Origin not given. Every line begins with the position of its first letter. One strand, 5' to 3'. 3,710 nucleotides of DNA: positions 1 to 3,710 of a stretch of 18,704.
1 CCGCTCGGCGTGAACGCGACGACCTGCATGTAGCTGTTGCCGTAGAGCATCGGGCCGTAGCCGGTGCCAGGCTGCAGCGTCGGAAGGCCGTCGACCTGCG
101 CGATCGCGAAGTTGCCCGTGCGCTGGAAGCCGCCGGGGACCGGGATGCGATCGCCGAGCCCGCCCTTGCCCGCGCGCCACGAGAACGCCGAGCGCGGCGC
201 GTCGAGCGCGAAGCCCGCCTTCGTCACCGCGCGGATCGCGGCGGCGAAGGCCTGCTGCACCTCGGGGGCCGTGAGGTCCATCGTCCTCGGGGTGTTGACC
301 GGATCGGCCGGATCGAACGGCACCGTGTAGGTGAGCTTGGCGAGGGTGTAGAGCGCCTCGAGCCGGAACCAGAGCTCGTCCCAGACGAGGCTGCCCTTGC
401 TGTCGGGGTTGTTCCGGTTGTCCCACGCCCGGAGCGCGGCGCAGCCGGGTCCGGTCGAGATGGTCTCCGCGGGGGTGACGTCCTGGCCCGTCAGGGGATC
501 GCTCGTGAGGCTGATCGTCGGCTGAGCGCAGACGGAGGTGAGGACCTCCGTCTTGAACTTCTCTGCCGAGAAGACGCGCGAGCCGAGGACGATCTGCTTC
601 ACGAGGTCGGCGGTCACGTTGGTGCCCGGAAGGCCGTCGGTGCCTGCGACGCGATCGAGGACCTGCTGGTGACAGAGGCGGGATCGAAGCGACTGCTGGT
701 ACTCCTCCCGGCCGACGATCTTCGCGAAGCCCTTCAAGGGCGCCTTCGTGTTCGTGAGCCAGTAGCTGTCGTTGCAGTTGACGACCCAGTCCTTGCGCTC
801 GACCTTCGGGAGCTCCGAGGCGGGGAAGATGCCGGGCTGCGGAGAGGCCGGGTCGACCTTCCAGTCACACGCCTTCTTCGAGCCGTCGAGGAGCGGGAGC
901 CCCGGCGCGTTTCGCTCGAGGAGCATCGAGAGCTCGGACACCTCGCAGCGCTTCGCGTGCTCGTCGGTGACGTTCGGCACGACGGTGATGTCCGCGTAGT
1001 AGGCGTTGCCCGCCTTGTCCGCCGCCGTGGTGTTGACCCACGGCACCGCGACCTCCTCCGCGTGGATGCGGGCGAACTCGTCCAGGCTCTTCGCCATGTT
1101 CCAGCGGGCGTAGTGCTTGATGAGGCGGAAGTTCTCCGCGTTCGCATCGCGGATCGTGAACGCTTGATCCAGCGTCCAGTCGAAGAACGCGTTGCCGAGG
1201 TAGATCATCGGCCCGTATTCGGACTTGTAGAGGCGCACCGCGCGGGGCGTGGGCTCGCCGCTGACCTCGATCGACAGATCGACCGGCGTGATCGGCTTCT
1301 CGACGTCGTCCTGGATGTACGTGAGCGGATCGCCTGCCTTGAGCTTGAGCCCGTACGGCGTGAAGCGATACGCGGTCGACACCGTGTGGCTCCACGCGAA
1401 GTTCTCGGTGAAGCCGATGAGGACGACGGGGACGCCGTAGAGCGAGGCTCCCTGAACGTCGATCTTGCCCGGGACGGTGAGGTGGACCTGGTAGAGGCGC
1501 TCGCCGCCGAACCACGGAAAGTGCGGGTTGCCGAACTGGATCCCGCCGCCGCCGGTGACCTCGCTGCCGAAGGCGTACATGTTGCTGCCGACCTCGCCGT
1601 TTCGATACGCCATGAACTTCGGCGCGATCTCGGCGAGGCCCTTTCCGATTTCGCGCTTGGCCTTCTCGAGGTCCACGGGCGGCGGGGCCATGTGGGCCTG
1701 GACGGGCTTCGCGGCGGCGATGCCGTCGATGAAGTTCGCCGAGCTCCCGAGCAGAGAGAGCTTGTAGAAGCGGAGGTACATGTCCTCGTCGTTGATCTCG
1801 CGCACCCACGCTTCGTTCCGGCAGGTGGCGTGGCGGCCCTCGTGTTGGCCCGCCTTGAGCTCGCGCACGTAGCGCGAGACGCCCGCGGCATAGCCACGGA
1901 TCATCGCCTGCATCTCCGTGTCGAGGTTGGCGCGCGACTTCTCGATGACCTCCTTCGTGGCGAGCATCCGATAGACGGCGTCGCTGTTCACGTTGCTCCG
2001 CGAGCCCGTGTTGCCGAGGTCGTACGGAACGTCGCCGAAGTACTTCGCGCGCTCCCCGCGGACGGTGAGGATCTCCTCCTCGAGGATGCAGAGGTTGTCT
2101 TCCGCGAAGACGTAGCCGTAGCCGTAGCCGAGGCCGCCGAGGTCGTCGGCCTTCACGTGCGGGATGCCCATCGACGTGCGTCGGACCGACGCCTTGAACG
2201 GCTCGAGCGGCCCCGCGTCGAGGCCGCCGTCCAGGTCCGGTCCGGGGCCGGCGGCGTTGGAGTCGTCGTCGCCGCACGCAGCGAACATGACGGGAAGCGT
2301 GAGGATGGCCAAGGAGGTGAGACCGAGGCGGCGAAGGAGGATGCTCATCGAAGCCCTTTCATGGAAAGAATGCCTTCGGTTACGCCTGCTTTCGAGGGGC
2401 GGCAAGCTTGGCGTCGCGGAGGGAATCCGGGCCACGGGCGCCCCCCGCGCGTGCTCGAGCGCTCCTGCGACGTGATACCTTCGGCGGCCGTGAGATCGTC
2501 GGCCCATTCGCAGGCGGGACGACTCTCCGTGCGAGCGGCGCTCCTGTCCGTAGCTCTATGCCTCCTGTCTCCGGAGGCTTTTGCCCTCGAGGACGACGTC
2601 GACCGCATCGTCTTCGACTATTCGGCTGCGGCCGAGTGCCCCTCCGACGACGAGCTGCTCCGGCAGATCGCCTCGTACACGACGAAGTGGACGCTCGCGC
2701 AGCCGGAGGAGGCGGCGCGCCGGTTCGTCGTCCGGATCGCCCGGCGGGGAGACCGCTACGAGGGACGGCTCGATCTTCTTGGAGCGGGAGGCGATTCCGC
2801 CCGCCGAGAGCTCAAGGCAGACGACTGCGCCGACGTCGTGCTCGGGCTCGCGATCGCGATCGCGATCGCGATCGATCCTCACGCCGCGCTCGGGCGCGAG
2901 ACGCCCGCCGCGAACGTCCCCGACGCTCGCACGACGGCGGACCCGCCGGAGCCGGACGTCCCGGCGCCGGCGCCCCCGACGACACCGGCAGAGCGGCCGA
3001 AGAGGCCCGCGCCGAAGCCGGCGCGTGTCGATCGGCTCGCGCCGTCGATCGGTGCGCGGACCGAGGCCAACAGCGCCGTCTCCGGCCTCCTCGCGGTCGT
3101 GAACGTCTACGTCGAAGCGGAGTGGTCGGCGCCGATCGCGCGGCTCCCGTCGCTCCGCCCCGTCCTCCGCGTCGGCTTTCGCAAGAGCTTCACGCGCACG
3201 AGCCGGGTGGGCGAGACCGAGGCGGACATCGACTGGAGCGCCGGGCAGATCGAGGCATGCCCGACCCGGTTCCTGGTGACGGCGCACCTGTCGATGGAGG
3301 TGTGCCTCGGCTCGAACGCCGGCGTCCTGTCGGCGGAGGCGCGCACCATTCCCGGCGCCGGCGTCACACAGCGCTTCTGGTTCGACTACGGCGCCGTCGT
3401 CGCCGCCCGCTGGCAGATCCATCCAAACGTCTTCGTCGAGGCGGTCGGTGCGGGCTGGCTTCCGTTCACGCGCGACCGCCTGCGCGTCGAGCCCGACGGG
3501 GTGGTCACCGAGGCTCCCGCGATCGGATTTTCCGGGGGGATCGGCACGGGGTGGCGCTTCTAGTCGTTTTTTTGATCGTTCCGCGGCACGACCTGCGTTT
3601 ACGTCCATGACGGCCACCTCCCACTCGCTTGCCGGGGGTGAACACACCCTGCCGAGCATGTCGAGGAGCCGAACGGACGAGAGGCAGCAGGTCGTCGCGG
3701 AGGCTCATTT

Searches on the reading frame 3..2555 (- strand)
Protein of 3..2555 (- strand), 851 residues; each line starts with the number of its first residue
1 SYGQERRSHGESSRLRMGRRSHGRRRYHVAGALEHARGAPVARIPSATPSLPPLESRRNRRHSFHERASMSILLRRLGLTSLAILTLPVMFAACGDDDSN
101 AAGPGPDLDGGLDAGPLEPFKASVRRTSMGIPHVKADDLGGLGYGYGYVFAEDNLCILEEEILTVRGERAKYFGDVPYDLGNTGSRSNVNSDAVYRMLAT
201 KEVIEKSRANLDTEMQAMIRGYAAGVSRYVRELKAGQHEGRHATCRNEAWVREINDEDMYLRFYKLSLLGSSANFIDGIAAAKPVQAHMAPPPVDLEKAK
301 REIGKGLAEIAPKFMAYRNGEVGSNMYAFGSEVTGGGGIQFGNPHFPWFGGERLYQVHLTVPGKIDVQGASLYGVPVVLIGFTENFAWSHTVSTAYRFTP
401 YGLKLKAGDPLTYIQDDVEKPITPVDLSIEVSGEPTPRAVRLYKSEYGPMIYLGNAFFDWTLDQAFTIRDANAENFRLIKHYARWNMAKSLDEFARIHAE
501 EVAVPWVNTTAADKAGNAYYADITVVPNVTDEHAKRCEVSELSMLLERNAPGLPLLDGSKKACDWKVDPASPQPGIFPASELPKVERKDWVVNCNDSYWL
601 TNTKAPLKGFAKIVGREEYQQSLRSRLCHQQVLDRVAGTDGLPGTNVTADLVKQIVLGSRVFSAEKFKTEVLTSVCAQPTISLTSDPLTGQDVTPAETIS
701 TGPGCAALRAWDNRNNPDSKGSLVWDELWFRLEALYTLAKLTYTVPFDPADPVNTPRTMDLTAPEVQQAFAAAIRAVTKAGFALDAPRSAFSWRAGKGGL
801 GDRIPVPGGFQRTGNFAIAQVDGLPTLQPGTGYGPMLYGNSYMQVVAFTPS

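Call 11: search_protein_families(library=pfam, proteins=[window:3-2555:-], max_evalue=0.01)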
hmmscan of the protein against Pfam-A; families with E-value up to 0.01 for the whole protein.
window:3-2555:- (851 aa): 1 family
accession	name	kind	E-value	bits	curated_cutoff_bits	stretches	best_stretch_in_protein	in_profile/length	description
PF01804.23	Penicil_amidase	-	4.3e-103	347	21.3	1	122-849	2-629/675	Penicillin amidase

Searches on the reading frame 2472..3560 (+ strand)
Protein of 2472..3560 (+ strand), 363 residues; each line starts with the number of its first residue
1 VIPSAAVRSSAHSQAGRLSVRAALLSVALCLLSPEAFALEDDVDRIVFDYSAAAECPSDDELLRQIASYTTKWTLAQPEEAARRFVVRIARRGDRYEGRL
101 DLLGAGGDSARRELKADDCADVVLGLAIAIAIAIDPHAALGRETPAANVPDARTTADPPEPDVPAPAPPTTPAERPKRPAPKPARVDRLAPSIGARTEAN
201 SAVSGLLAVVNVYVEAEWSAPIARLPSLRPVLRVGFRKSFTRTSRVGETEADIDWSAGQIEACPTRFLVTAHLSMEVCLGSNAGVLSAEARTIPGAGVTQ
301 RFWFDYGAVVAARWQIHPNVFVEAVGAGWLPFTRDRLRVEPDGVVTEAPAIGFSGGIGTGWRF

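Call 11: search_protein_families(library=pfam, proteins=[window:2472-3560:+], max_evalue=0.01)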
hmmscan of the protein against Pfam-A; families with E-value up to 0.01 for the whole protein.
seq(363 aa): 0 families

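Call 32: search_protein_families(library=ncbifam, proteins=[window:2472-3560:+], max_evalue=0.01)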
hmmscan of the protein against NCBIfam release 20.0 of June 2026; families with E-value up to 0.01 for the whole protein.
seq(363 aa): 0 families

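Call 61: find_homologous_proteins(query=window:2472-3560:+)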
Query seq(363 aa) (363 aa): 17 proteins with E <= 0.001 among 8000 candidates.
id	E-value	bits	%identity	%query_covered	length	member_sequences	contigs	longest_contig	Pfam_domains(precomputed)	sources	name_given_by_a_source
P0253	5.7e-223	758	100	95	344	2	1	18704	-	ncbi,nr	ncbi:MAG: hypothetical protein KF795_31850 [Labilithrix sp.]|nr:hypothetical protein [Labilithrix sp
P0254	1.4e-194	665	84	100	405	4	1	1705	-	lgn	-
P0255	6.3e-184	630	81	98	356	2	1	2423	-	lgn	-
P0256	4.2e-153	528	74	94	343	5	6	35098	-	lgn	-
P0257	4.0e-127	443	61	95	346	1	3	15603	-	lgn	-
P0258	3.8e-123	430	61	94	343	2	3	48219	-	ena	-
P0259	8.1e-119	415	59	88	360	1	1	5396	-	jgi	jgi:hypothetical protein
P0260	2.9e-112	394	53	98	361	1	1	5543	-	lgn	-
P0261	8.9e-102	359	53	88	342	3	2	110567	-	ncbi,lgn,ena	-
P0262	4.8e-101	357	51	94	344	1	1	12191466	-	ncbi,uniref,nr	ncbi:hypothetical protein AKJ09_05424 [Labilithrix luteola]|uniref:Uncharacterized protein n=1 Tax=L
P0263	9.9e-101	356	51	92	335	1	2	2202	-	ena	-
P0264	2.3e-97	345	50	91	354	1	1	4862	-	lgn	-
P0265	9.4e-95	336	51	89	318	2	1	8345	-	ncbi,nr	ncbi:MAG: hypothetical protein K0S65_408 [Labilithrix sp.]|nr:hypothetical protein [Labilithrix sp.]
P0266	6.0e-93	330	51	94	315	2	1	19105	-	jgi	-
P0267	1.1e-81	293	45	91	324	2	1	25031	-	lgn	-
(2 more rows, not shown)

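Call 70: predict_structure(alignment_id=A3)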
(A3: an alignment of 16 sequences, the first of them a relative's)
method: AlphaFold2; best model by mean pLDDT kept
length: 344 residues; sequences in the alignment: 16
mean_pLDDT: 77.7   pTM: 0.49
mean pLDDT of the five models: 77.7, 77.6, 77.3, 76.9, 76.7
residues with pLDDT >= 90: 122; 70-90: 132; 50-70: 35; < 50: 55
segments of 3 or more residues with pLDDT < 50: 1-7, 9-22, 122-145, 147-152
pLDDT, mean of each block of 10 residues (from residue 1): 44 36 76 93 86 83 89 94 80 89 87 77 39 41 47 50 56 92 82 90 61 94 83 91 87 90 92 82 93 93 95 79 73 93 90
secondary structure, 60 per line:
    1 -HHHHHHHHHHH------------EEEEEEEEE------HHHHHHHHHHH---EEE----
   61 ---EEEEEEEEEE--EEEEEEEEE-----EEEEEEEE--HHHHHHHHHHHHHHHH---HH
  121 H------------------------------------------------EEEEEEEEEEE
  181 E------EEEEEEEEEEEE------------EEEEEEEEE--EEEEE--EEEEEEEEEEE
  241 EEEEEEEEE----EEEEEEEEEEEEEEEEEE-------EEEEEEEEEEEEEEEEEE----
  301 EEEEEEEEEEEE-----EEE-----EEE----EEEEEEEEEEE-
elements in order: H2-12 E25-33 H40-50 E54-56 E64-73 E76-84 E90-97 H100-115 E170-181 E188-199 E212-220 E223-227 E230-249 E254-271 E279-296 E301-312 E318-320 E326-328 E333-343
